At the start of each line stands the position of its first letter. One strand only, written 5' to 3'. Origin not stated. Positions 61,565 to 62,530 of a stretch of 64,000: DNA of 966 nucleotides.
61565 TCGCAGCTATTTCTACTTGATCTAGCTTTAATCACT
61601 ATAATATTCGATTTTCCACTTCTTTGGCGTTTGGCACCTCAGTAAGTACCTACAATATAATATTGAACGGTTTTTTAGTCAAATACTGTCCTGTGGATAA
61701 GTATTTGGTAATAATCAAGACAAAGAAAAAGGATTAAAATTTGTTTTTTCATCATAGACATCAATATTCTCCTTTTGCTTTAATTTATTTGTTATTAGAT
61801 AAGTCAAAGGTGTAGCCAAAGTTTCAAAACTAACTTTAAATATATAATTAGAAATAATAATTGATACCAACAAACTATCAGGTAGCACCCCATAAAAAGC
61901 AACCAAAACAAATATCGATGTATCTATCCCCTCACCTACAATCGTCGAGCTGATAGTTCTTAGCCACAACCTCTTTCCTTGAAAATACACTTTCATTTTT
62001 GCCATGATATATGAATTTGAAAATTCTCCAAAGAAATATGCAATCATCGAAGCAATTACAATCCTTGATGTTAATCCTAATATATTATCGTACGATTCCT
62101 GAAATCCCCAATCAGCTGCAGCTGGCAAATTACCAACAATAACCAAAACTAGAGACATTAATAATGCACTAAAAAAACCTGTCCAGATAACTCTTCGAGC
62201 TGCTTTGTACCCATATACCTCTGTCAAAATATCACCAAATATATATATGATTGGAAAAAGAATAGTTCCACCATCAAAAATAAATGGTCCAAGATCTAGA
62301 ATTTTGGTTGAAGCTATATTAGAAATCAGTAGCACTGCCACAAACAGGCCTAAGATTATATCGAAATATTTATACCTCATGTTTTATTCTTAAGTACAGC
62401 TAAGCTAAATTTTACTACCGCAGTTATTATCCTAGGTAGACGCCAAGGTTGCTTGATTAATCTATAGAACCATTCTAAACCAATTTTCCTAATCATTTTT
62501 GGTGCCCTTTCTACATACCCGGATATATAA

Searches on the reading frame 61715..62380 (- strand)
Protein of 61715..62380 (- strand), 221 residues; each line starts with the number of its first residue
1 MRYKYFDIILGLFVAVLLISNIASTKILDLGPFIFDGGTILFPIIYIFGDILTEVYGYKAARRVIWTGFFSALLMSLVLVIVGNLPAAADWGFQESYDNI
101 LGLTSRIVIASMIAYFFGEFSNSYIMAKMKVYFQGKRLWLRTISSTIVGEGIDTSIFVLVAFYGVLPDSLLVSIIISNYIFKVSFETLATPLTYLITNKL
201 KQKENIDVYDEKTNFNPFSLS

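Call 86: search_protein_families(library=pfam, proteins=[window:61715-62380:-], max_evalue=0.0001)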
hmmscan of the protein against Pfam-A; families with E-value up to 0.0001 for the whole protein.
window:61715-62380:- (221 aa): 1 family
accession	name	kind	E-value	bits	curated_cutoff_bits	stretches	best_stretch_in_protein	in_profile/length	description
PF02592.20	Vut_1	-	8.6e-53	179.2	27.2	1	36-196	1-152/152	Putative vitamin uptake transporter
